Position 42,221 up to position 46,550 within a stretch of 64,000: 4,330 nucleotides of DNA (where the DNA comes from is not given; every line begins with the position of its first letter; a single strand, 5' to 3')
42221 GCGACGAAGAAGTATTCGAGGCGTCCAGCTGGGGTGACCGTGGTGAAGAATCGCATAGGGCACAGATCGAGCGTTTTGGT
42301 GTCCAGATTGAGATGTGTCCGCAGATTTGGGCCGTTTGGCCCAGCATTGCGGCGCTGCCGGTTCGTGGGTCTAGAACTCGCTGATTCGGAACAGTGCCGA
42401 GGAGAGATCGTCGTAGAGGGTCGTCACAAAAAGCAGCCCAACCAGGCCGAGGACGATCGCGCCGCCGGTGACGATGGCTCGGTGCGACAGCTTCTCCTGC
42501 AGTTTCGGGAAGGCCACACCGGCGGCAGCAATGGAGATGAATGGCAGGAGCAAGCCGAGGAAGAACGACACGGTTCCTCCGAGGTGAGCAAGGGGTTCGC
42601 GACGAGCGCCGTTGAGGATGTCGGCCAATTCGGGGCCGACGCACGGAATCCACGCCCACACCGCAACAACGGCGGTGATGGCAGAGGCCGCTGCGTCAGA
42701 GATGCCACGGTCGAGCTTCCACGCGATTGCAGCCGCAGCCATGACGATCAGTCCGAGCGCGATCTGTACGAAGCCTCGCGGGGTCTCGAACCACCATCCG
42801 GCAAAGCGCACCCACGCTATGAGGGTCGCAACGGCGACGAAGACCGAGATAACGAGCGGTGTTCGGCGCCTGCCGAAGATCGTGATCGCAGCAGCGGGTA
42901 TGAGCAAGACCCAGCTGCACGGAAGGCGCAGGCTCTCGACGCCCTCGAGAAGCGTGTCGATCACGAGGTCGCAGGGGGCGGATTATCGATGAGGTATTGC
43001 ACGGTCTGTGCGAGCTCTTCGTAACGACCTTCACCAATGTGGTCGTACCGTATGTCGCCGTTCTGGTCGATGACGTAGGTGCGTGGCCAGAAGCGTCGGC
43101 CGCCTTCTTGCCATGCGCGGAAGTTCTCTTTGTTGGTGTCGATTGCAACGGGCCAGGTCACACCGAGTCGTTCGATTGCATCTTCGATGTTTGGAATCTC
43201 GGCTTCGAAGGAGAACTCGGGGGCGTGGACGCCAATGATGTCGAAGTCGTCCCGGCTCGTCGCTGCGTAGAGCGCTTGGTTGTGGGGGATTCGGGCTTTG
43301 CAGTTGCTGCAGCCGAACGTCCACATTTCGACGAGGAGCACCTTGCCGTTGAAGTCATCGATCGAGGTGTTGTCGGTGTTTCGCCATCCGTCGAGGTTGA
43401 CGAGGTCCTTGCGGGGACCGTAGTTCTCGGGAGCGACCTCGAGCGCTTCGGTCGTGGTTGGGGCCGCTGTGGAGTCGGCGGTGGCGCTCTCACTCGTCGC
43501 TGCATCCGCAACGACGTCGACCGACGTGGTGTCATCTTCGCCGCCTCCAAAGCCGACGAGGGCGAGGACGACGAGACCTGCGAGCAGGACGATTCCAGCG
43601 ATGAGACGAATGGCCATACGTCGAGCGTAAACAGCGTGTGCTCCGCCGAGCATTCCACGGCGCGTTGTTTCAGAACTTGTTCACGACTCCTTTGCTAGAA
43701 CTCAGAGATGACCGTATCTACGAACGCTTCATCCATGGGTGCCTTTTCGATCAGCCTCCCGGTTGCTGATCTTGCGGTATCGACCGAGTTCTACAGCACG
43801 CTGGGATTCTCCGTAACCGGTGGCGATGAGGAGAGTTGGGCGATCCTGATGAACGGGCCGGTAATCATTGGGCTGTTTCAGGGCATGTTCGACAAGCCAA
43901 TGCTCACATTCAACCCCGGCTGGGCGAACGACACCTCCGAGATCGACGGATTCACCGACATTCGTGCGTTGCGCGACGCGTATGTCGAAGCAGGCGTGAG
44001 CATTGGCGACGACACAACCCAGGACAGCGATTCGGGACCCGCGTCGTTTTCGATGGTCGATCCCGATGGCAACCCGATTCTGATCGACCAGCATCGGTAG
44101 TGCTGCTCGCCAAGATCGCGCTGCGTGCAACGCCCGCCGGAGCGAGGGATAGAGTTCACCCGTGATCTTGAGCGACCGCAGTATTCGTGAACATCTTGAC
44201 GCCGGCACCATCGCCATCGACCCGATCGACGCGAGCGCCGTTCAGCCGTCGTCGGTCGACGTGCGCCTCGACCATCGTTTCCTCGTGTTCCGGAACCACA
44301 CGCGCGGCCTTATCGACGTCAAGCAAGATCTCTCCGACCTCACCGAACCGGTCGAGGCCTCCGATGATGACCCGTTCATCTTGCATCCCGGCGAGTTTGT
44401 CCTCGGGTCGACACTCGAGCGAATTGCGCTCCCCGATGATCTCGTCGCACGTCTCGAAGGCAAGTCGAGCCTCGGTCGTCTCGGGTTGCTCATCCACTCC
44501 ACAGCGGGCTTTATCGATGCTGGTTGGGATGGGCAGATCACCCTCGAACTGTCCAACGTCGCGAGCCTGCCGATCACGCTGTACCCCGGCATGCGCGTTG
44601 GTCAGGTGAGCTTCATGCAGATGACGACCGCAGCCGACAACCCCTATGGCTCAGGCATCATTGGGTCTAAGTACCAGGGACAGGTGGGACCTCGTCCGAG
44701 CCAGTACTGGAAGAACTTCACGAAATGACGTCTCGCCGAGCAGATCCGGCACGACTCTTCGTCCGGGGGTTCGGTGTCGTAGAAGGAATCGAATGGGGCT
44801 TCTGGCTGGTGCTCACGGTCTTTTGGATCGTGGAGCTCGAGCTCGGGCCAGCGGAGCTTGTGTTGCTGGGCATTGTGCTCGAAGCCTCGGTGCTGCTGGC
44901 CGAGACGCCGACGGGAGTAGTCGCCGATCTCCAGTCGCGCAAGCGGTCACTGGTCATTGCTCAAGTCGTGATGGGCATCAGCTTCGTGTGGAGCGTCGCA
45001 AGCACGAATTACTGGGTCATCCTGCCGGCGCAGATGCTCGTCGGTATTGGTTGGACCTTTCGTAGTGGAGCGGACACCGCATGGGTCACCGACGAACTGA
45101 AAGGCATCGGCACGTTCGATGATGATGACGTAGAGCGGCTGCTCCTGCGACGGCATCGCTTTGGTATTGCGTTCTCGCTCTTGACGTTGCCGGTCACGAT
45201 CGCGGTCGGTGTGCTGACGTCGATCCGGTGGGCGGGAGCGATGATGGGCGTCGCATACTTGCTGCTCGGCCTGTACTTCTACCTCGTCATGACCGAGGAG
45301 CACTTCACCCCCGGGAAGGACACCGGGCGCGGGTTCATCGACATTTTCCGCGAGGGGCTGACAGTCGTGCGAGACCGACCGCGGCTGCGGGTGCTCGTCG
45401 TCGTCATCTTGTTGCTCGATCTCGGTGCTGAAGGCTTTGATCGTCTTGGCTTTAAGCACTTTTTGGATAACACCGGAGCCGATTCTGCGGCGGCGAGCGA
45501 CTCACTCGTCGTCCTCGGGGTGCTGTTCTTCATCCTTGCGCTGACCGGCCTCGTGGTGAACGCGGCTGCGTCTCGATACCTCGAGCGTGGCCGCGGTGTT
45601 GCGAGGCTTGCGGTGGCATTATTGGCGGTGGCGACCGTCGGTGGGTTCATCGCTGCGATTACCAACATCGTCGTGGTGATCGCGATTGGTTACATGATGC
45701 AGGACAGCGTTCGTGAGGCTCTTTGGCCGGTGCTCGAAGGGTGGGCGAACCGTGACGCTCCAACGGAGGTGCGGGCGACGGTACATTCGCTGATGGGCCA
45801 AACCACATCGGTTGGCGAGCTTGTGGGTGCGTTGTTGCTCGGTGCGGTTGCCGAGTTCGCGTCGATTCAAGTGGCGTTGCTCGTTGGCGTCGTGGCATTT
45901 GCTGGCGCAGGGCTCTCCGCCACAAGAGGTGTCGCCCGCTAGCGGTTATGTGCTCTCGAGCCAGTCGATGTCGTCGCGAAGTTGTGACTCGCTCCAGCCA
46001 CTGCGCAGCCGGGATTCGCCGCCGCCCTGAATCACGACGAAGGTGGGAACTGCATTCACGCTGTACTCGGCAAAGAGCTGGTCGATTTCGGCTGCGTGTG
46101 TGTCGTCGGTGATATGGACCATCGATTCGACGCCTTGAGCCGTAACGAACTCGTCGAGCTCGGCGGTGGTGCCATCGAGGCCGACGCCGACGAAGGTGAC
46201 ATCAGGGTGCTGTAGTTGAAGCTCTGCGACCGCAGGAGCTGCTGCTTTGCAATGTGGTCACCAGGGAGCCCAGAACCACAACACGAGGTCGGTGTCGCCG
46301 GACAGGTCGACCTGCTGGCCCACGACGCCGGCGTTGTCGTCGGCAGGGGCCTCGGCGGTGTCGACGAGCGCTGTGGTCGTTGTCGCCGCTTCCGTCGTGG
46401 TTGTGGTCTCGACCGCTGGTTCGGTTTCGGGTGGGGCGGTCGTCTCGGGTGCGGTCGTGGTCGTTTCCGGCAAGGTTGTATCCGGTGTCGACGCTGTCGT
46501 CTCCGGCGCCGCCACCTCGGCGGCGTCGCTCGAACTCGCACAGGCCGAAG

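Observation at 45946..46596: Hidden selenoprotein 2: extracytoplasmic thioredoxin-fold lipoprotein with a U-x-x-C redox centre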

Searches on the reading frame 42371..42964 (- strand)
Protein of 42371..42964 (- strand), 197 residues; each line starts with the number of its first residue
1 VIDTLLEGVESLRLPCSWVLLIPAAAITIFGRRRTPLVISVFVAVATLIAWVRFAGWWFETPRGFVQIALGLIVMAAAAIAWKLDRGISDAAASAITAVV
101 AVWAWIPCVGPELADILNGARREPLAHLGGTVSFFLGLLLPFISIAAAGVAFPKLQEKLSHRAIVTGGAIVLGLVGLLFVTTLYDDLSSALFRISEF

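Call 7: search_protein_families(library=pfam, proteins=[window:42371-42964:-], max_evalue=0.01)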
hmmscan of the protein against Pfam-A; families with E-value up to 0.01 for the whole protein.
window:42371-42964:- (197 aa): 0 families

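Call 39: search_protein_families(library=ncbifam, proteins=[window:42371-42964:-], max_evalue=0.01)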
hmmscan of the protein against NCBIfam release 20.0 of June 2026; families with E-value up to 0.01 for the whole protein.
window:42371-42964:- (197 aa): 0 families

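Call 65: search_protein_families(library=pfam, proteins=[window:42371-42964:-], max_evalue=10)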
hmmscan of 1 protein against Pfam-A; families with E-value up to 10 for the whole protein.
window:42371-42964:- (197 aa): 1 family
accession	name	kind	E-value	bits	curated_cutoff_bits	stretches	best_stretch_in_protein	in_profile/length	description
PF02233.22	PNTB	-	0.091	12.1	31.7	1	111-180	98-168/456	NAD(P) transhydrogenase beta subunit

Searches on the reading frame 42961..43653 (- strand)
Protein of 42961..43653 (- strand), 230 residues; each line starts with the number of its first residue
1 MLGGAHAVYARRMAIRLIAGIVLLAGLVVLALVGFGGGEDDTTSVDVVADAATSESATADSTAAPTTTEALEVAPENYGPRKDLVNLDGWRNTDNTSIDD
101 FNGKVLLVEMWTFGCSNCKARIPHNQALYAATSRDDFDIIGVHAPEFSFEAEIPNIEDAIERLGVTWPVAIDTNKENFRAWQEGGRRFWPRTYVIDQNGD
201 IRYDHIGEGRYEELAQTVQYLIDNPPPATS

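Call 7: search_protein_families(library=pfam, proteins=[window:42961-43653:-], max_evalue=0.01)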
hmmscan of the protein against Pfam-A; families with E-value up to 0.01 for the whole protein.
window:42961-43653:- (230 aa): 2 families
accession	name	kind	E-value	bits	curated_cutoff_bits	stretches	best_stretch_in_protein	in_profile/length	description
PF08534.16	Redoxin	-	6.1e-12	46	26.6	1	94-210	19-137/148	Redoxin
PF00578.27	AhpC-TSA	-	3.8e-10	40.2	26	1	94-203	16-123/124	AhpC/TSA family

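Call 39: search_protein_families(library=ncbifam, proteins=[window:42961-43653:-], max_evalue=0.01)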
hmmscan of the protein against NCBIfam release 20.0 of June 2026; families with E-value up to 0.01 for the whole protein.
window:42961-43653:- (230 aa): 4 families
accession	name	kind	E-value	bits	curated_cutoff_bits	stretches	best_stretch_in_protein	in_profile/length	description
NF002854.0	PRK03147.1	subfamily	8.2e-13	48.6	170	1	94-219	53-170/176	thiol-disulfide oxidoreductase ResA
NF047696.1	ThlDiSintTplARhiz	equivalog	4.6e-08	33.1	230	1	14-143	11-137/219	thiol:disulfide interchange protein TlpA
NF041202.1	StoA_CxxC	exception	1.1e-06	28.6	210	1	102-208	51-151/163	endospore biogenesis thiol-disulfide oxidoreductase StoA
TIGR00385.1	dsbE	subfamily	1.5e-05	24.7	123.15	1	102-219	62-168/173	DsbE family thiol:disulfide interchange protein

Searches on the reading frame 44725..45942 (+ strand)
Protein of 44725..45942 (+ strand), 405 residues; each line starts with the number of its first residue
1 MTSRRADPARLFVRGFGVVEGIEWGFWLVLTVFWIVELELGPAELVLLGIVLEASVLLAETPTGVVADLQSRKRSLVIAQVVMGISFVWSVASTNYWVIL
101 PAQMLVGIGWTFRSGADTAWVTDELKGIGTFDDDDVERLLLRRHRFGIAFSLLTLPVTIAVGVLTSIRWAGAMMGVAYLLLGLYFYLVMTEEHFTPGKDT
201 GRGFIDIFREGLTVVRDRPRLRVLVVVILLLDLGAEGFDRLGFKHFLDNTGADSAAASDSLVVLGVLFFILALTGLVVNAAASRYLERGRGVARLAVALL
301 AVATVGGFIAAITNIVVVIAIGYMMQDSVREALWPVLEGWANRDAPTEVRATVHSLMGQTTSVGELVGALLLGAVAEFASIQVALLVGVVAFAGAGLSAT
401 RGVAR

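Call 7: search_protein_families(library=pfam, proteins=[window:44725-45942:+], max_evalue=0.01)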
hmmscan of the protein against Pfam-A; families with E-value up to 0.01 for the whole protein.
window:44725-45942:+ (405 aa): 3 families
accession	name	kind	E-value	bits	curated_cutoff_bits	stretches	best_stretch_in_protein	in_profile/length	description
PF07690.21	MFS_1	-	1.1e-12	48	33.4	2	24-368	13-346/347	Major Facilitator Superfamily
PF00083.30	Sugar_tr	-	0.00042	19.8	22.3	1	63-116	66-122/452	Sugar (and other) transporter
PF05631.20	MFS_5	-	0.0013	18.1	25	1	54-318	80-336/356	Sugar-tranasporters, 12 TM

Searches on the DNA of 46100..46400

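Call 6: search_rna_families(source=window, start=46100, end=46400, threshold=evalue, max_evalue=10, show_alignments=3)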
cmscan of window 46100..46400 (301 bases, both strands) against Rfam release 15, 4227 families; matches with E-value up to 10: 2.
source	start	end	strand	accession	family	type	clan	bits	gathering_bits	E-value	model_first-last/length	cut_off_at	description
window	46294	46356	+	RF02506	Atu_Ti1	Gene; sRNA;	-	15.2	55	5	1-92/92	no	Rhizobiales sRNA Atu_Ti1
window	46318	46387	+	RF01059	mir-598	Gene; miRNA;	-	14.1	69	4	1-80/80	no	mir-598 microRNA precursor family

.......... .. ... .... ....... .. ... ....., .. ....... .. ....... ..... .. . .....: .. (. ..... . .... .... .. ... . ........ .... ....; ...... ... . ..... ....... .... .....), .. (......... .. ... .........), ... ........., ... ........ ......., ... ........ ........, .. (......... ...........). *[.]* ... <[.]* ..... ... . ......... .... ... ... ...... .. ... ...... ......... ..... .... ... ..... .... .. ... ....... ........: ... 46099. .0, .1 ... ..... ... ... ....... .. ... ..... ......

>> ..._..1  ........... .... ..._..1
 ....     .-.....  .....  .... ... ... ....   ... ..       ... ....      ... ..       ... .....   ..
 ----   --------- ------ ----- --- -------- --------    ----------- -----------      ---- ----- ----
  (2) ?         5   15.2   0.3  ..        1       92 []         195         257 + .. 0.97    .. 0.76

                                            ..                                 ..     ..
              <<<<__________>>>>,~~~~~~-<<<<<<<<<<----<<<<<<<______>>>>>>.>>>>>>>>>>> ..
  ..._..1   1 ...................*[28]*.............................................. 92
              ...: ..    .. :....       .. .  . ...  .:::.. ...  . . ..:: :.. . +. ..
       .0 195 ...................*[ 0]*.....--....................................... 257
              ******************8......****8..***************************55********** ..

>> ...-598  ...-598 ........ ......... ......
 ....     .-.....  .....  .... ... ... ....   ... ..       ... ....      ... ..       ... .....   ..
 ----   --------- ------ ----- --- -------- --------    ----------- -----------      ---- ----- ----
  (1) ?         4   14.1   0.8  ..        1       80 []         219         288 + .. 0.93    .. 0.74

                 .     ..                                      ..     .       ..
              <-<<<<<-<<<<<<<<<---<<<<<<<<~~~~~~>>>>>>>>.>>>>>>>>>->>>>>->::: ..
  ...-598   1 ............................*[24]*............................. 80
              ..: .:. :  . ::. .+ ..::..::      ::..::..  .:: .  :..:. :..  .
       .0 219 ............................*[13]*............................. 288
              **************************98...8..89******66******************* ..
